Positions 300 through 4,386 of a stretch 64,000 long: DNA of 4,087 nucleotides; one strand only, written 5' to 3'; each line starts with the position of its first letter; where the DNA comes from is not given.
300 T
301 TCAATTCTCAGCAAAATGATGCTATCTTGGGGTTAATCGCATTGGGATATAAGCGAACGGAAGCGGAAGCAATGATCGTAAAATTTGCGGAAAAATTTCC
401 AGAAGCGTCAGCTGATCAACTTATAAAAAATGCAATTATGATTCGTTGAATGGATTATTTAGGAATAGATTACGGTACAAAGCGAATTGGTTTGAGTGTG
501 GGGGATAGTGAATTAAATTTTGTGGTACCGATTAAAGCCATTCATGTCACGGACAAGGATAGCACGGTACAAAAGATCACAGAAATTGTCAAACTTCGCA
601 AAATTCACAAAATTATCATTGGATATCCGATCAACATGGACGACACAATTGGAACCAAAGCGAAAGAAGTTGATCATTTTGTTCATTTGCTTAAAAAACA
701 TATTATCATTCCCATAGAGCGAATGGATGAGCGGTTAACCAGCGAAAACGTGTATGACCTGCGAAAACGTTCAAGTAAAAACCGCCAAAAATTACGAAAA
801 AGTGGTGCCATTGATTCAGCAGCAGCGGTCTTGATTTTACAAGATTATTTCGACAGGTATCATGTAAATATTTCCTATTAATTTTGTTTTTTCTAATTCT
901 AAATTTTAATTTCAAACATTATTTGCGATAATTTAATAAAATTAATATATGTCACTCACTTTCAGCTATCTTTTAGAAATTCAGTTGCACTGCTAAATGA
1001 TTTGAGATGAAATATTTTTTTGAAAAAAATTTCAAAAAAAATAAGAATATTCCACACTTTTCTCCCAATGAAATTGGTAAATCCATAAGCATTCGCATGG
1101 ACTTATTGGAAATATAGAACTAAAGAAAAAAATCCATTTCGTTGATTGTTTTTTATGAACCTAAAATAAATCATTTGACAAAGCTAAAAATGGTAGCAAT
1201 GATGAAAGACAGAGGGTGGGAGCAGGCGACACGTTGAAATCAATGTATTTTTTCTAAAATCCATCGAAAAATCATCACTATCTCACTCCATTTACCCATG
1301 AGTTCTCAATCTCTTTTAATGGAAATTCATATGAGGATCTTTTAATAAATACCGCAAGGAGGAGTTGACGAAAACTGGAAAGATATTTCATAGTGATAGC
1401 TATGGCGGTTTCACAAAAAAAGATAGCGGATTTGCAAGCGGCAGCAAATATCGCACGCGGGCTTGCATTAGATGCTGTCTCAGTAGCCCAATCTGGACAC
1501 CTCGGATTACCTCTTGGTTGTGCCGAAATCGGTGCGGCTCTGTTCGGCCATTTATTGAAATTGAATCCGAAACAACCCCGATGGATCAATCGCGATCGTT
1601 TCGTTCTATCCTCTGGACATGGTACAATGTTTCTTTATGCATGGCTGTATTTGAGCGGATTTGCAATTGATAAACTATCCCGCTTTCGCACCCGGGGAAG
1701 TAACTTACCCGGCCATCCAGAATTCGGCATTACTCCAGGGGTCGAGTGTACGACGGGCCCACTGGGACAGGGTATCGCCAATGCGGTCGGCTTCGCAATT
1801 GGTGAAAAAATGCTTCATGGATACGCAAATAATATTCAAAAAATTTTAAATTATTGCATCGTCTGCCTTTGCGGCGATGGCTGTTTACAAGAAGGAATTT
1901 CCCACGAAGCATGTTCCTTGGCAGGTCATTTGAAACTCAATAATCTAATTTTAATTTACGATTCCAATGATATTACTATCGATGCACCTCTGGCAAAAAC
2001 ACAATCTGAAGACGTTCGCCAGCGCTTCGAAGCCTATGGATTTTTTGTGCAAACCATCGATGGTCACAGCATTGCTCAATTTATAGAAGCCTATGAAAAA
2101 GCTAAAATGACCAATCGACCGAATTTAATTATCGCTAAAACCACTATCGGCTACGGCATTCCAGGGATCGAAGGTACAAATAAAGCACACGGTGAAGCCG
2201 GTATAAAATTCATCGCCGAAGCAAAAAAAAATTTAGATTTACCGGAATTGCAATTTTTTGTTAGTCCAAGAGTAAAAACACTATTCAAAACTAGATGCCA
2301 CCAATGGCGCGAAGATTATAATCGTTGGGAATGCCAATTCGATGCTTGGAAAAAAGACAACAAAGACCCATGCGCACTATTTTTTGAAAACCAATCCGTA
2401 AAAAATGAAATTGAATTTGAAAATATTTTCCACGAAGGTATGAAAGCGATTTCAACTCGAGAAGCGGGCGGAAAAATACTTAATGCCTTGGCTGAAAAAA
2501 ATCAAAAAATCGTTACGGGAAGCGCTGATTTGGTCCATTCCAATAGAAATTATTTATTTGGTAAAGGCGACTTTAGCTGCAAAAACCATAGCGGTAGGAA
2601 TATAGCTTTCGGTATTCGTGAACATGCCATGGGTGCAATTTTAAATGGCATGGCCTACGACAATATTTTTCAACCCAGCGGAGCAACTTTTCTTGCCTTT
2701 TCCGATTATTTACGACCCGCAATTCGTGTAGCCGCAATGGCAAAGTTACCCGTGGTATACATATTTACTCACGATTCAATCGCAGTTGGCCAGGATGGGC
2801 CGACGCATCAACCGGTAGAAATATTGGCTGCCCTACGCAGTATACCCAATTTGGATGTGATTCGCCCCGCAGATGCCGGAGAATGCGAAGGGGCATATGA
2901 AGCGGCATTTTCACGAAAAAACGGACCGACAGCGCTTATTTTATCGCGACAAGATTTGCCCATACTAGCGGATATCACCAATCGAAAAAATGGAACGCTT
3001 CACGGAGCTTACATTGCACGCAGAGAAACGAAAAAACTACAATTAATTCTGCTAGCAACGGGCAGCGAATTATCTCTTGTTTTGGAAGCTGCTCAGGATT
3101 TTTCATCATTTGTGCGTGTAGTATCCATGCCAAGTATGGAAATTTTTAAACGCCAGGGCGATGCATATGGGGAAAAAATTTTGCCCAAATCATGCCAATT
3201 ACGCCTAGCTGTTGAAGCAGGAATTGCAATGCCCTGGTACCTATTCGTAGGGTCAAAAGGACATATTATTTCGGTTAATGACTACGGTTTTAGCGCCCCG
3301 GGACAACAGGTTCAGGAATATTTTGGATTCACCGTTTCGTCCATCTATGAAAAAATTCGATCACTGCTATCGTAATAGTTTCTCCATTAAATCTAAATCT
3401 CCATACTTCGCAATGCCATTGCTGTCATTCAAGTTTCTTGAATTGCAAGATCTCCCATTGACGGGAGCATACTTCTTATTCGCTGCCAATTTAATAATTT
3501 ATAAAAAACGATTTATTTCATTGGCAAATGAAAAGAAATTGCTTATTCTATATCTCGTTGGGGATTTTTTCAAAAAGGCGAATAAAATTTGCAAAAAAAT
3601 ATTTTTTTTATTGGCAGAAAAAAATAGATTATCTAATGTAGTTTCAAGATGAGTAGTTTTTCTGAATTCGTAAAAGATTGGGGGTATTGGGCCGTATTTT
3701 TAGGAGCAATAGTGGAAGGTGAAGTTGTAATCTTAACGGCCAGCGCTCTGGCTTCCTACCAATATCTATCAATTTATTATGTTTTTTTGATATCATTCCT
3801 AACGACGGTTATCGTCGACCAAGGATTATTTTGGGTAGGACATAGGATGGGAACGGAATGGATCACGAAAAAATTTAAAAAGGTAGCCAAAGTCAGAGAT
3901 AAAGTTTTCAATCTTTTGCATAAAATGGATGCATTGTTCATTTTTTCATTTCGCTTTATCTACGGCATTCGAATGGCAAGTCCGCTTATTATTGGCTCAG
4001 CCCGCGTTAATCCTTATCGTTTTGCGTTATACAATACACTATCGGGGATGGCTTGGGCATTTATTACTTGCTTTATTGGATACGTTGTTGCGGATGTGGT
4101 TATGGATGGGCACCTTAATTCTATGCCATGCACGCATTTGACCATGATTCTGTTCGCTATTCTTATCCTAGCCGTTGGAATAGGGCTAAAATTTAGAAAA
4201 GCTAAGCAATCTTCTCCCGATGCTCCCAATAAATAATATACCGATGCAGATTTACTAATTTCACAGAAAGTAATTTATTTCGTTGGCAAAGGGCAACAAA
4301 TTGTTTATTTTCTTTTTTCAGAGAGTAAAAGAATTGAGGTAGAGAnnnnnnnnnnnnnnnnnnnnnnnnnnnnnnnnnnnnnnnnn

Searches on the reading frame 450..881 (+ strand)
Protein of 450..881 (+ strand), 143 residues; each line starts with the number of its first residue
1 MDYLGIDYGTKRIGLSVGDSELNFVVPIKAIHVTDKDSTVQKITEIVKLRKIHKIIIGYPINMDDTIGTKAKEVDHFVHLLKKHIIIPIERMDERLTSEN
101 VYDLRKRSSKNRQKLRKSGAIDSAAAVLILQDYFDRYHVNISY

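Call 9: search_protein_families(library=pfam, max_evalue=0.001, proteins=[window:450-881:+])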
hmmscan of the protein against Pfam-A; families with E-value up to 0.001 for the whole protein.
window:450-881:+ (143 aa): 1 family
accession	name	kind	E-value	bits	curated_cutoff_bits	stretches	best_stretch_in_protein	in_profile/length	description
PF03652.20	RuvX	-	7.7e-36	123.8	29.2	1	2-135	2-133/134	Holliday junction resolvase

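Call 40: find_encoding_contigs(protein=window:450-881:+, flank=10000, max_places=4)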
Protein window:450-881:+ (143 aa): 1 contig read that carries it; 1 place shown.
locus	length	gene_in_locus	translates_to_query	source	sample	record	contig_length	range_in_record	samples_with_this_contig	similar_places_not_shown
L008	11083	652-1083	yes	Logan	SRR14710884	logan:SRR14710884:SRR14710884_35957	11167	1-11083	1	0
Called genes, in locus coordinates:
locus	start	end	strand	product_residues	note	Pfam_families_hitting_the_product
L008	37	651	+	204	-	PF01330:RuvA_N, PF14520:HHH_5, PF00633:HHH (faint), PF07499:RuvA_C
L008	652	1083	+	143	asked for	PF03652:RuvX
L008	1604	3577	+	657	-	PF00456:Transketolase_N, PF13292:DXP_synthase_N (weak), PF02779:Transket_pyr, PF22613:Transketolase_C_1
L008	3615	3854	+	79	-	-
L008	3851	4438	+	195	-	PF09335:VTT_dom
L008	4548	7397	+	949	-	PF07517:SecA_DEAD, PF01043:SecA_PP_bind, PF21090:P-loop_SecA, PF07516:SecA_SW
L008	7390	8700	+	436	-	PF06689:zf-C4_ClpX, PF13401:AAA_22 (faint), PF00004:AAA, PF07724:AAA_2, PF07728:AAA_5 (faint), PF10431:ClpB_D2-small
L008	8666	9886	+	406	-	PF13428:TPR_14 (faint), PF13432:TPR_16 (faint), PF07719:TPR_2 (faint), PF13176:TPR_7 (faint)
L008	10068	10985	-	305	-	-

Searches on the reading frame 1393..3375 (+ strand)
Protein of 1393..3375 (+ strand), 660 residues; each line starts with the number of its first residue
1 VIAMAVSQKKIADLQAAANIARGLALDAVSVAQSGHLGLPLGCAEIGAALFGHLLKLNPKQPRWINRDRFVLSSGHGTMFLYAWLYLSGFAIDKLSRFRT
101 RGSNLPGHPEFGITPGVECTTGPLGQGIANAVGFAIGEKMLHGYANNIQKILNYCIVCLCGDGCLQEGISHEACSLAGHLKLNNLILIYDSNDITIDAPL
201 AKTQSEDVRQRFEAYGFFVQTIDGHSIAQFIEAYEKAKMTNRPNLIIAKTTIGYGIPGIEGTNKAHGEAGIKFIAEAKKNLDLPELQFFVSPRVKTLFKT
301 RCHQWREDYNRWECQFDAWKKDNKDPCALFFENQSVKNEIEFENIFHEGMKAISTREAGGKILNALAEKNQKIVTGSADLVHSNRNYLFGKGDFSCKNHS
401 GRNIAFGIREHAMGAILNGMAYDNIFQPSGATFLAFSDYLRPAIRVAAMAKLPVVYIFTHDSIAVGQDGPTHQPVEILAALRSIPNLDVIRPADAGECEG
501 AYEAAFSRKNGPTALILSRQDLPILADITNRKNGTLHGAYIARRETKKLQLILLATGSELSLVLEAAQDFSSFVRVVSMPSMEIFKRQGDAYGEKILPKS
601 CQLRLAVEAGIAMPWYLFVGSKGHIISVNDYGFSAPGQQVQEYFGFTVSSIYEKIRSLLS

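Call 9: search_protein_families(library=pfam, max_evalue=0.001, proteins=[window:1393-3375:+])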
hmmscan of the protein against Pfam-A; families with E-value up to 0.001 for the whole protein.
window:1393-3375:+ (660 aa): 6 families
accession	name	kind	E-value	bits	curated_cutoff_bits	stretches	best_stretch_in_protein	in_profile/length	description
PF00456.26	Transketolase_N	-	6.8e-98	328.1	22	1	16-326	4-321/334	Transketolase, thiamine diphosphate binding domain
PF02779.29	Transket_pyr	-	1.6e-49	168.3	27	1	352-523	2-173/174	Transketolase, pyrimidine binding domain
PF22613.1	Transketolase_C_1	-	3.3e-31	108.3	27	1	538-647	1-113/113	Transketolase-like TK C-terminal domain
PF13292.11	DXP_synthase_N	-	2.8e-09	37.1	21.2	1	10-198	14-177/274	1-deoxy-D-xylulose-5-phosphate synthase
PF02780.25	Transketolase_C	-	7.8e-05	23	25.9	1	544-651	5-124/124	Transketolase, C-terminal domain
PF00676.26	E1_dh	-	0.00086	18.8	22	0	125-238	104-208/300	Dehydrogenase E1 component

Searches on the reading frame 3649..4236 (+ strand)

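Call 9: search_protein_families(library=pfam, max_evalue=0.001, proteins=[window:3649-4236:+])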
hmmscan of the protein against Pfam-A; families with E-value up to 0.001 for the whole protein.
window:3649-4236:+ (195 aa): 1 family
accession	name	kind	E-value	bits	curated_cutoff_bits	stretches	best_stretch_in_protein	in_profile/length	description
PF09335.16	VTT_dom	-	1.3e-13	51.9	33.9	1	26-145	5-122/123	VTT domain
